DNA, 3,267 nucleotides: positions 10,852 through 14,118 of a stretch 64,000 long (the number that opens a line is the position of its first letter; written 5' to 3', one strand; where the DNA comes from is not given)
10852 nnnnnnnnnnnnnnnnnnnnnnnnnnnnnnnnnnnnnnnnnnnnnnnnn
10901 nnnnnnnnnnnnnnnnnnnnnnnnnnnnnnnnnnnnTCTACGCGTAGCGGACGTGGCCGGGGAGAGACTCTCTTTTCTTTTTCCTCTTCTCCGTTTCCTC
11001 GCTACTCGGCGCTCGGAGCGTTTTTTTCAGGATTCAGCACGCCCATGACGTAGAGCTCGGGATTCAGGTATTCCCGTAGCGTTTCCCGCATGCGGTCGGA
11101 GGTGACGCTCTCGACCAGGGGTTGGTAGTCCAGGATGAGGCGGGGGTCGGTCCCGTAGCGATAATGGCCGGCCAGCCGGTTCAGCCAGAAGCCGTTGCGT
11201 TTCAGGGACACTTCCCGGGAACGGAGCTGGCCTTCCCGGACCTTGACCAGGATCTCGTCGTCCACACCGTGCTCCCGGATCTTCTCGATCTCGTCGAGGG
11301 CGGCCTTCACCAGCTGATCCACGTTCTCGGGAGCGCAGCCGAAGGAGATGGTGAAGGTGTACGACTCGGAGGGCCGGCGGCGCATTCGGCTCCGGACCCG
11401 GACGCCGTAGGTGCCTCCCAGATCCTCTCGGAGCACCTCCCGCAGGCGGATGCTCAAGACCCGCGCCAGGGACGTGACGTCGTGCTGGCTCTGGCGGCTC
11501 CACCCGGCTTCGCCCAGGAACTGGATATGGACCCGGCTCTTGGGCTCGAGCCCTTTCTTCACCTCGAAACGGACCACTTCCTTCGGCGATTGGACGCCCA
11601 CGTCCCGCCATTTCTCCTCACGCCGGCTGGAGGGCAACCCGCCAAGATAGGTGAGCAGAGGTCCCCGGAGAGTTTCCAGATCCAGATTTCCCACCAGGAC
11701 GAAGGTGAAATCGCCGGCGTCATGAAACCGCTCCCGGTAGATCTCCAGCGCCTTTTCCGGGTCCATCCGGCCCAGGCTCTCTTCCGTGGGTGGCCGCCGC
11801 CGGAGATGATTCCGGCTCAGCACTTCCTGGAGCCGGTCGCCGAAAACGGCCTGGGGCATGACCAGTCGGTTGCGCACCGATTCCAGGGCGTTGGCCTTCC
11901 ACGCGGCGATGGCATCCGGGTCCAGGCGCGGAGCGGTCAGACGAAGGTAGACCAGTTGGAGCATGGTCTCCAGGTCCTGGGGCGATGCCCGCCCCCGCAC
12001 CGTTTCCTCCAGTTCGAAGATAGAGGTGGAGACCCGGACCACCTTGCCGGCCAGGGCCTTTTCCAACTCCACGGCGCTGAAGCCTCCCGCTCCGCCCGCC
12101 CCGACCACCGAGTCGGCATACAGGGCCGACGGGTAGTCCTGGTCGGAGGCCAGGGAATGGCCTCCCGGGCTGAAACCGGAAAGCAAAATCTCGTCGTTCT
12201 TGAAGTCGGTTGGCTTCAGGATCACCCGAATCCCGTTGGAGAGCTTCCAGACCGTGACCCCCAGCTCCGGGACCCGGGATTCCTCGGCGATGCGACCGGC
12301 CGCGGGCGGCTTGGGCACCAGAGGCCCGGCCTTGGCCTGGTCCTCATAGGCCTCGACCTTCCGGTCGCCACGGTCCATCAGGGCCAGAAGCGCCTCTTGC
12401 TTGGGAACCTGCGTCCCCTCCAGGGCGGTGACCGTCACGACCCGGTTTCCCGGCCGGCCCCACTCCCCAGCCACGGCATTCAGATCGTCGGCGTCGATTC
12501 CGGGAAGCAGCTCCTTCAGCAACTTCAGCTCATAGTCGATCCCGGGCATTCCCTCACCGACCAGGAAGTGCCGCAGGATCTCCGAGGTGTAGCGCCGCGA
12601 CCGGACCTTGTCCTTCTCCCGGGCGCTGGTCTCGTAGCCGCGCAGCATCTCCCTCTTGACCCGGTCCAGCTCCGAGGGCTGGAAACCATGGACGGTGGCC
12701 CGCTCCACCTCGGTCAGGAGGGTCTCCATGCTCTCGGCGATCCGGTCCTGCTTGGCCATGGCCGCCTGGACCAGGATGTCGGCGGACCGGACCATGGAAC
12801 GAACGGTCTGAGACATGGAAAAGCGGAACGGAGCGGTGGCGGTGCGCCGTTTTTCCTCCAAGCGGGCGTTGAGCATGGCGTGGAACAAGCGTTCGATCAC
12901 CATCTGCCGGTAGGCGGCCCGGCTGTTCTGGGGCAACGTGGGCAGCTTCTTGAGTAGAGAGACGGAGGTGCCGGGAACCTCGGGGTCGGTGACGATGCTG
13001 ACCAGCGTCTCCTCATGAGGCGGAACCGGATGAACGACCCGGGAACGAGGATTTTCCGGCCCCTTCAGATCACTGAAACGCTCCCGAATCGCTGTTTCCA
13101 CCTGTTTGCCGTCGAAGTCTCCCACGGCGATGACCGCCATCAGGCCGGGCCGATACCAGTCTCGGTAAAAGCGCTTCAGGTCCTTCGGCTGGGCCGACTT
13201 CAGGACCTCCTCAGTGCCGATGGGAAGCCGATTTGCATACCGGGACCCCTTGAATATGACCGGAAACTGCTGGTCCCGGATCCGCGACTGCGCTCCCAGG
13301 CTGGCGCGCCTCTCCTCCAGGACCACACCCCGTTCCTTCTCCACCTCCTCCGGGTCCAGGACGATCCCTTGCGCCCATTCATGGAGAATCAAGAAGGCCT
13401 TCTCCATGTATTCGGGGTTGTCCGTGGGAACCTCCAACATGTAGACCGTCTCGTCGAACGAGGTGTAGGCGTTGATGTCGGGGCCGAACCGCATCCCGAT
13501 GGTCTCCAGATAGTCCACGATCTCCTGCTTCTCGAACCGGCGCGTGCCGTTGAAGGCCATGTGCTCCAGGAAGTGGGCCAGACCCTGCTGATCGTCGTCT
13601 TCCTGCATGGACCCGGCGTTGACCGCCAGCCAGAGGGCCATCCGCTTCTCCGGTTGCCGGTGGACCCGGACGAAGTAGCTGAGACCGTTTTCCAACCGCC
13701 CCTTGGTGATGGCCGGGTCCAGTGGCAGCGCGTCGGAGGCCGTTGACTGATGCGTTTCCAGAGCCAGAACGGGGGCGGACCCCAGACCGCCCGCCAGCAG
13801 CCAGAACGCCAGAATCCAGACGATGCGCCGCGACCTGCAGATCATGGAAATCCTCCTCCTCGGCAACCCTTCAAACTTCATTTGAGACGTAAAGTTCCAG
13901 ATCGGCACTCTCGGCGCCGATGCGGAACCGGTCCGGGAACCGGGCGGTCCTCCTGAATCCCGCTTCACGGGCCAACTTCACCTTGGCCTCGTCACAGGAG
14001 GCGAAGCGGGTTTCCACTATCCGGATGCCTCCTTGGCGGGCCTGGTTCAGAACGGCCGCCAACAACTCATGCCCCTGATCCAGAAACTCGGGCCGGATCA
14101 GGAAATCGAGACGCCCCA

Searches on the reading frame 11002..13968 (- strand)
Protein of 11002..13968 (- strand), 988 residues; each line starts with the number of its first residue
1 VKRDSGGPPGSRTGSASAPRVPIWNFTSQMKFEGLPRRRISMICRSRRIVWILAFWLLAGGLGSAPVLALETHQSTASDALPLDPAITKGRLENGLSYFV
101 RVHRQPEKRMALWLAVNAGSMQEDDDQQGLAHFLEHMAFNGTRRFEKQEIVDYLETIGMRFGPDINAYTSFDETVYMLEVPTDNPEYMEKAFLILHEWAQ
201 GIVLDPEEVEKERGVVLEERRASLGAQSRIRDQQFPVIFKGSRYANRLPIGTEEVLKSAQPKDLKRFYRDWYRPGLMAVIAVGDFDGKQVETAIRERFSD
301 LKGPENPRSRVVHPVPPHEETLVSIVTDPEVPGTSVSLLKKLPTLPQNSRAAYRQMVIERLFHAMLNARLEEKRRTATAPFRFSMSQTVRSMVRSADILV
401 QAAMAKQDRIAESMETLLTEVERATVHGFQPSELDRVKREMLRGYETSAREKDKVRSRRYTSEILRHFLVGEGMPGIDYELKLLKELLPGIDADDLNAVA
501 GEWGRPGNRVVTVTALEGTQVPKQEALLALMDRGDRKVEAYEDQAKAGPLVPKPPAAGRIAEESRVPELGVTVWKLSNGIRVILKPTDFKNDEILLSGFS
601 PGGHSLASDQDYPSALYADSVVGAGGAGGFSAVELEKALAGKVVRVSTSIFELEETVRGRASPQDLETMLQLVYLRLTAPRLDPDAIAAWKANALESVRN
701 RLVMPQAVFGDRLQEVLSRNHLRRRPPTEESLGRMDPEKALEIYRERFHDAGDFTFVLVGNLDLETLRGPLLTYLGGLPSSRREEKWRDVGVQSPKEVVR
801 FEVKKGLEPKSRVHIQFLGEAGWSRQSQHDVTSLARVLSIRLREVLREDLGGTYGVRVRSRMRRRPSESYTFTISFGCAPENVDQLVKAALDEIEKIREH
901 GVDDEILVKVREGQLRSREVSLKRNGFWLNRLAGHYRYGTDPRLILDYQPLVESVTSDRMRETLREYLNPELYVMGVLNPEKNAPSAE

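Call 96: search_protein_families(library=pfam, proteins=[window:11002-13968:-], max_evalue=0.001)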
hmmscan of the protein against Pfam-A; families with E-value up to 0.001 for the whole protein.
window:11002-13968:- (988 aa): 2 families
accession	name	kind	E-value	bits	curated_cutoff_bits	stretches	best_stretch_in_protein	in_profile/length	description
PF05193.26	Peptidase_M16_C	-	2.5e-40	138.7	23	2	260-440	3-180/181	Peptidase M16 inactive domain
PF00675.25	Peptidase_M16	-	3.5e-32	111.8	22.3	1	101-223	4-119/149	Insulinase (Peptidase family M16)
